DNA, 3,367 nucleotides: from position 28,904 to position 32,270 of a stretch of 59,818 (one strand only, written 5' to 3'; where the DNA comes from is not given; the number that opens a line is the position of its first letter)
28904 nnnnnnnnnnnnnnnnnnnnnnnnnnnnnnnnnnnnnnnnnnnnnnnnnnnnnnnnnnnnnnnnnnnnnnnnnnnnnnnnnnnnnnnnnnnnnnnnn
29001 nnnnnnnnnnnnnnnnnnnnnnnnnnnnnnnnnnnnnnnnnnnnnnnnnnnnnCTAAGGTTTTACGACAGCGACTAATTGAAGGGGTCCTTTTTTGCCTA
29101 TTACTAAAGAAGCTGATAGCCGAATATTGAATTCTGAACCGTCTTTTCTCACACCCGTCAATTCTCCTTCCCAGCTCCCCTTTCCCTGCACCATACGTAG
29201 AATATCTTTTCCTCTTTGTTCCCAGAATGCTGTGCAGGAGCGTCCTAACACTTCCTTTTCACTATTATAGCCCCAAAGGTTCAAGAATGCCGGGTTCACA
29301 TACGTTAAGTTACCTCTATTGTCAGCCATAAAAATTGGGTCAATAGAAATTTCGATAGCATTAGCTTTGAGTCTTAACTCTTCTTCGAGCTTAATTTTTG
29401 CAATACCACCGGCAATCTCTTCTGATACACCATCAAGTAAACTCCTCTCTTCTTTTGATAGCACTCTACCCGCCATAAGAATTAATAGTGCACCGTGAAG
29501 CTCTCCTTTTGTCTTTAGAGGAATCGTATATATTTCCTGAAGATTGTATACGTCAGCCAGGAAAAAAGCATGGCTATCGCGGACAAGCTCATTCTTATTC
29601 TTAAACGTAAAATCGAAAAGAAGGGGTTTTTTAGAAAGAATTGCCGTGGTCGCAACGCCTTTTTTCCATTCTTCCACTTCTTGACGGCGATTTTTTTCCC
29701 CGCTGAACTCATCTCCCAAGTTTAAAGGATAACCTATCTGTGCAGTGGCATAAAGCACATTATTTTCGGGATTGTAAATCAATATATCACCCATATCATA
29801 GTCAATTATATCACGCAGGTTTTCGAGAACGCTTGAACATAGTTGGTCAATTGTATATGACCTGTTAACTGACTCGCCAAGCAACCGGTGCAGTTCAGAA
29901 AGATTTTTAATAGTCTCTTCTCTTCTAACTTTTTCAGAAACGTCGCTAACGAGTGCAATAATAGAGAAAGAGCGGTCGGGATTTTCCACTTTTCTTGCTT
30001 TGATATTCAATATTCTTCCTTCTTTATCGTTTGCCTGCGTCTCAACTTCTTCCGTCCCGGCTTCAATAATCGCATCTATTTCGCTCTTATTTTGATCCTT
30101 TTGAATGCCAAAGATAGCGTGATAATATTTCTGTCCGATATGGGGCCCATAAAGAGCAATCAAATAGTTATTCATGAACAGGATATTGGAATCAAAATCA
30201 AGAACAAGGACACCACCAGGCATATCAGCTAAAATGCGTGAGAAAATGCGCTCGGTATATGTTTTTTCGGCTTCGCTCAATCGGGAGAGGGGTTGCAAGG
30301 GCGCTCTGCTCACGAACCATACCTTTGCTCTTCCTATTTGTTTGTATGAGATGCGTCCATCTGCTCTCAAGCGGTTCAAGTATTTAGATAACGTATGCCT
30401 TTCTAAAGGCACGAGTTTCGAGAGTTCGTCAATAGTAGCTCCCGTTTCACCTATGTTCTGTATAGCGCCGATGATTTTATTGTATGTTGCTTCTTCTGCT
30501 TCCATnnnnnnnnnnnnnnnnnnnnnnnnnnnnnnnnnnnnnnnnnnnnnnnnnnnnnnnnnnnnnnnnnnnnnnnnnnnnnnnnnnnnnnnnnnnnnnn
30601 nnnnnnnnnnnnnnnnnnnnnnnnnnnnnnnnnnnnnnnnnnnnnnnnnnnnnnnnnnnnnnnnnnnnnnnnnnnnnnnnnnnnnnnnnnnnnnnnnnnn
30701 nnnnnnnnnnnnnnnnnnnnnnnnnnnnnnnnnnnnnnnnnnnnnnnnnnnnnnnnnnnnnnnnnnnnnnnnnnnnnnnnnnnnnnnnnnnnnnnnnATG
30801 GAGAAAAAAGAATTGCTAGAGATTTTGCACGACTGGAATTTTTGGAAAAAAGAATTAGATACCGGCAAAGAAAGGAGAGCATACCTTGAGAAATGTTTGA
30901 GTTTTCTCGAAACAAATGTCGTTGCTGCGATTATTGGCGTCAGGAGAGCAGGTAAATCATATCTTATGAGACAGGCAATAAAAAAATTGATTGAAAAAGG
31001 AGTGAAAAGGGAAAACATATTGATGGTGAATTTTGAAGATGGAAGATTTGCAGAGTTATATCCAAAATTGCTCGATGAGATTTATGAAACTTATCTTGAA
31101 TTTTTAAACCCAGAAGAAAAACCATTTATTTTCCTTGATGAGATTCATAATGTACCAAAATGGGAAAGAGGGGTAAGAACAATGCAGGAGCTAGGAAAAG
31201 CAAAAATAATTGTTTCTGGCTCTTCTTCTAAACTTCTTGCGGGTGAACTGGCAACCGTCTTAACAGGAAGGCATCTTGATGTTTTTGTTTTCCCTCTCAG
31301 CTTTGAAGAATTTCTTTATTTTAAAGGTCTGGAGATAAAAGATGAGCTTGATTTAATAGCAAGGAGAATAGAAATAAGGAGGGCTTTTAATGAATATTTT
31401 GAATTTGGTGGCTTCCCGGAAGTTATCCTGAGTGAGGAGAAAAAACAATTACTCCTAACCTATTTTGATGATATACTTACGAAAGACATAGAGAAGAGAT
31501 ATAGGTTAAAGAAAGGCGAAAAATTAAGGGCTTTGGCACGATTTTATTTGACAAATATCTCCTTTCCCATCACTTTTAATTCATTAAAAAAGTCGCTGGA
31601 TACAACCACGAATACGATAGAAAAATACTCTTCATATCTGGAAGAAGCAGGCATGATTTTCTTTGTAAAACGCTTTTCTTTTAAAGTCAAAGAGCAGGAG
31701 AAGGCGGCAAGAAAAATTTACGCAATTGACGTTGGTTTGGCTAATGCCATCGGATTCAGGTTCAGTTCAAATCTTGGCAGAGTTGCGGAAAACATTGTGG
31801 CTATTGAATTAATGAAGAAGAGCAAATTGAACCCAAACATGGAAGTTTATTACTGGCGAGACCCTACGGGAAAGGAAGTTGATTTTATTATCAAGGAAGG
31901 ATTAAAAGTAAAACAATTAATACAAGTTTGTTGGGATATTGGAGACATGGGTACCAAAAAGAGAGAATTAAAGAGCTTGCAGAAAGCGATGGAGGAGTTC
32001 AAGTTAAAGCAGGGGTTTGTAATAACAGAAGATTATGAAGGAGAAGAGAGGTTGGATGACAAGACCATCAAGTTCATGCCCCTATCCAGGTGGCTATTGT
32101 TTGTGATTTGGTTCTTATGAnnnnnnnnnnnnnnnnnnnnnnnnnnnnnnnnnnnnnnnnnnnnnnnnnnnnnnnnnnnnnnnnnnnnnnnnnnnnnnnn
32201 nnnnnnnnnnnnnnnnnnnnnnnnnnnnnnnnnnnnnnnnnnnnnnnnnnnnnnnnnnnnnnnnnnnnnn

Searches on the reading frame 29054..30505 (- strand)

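Call 50: search_protein_families(library=pfam, proteins=[window:29054-30505:-])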
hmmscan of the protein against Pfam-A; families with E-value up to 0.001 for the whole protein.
window:29054-30505:- (483 aa): 6 families
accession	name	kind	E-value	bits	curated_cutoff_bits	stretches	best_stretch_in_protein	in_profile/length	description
PF13426.13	PAS_9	-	5.2e-21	75.3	27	2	389-480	2-96/103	PAS domain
PF00989.32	PAS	-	2.3e-13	50.6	22.6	1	382-481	5-110/113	PAS fold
PF13188.13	PAS_8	-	2e-11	43.8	21.8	1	382-428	5-51/65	PAS domain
PF12860.13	PAS_7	-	8.4e-05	23.1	27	0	92-197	1-115/115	PAS fold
PF08448.16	PAS_4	-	0.00018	22.1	23.1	0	388-432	5-48/110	PAS fold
PF13185.12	GAF_2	-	0.00065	20.4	28.6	0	218-366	3-133/136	GAF domain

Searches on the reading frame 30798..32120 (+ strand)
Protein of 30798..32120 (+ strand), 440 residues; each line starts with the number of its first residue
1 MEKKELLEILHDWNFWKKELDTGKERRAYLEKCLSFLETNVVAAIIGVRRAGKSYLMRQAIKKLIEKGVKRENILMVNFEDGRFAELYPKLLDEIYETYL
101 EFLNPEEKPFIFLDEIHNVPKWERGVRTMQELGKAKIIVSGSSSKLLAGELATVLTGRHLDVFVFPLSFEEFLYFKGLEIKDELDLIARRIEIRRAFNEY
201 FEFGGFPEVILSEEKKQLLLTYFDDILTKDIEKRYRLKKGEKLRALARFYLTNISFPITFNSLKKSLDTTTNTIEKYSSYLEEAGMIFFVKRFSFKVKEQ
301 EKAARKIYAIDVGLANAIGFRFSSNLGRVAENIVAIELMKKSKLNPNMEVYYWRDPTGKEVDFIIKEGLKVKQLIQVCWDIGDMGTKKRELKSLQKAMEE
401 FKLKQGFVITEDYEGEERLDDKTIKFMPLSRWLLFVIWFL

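Call 50: search_protein_families(library=pfam, proteins=[window:30798-32120:+])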
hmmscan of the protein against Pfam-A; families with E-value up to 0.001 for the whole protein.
window:30798-32120:+ (440 aa): 3 families
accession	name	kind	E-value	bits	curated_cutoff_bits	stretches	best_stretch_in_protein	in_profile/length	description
PF13173.12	AAA_14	-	4.8e-34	117.6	27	1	42-173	4-129/129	AAA domain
PF13635.12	DUF4143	-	9.4e-27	94.1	28.1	1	229-378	2-158/160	Domain of unknown function (DUF4143)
PF20720.3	nSTAND3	-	0.00045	20.4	27.2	0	30-116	7-74/155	Novel STAND NTPase 3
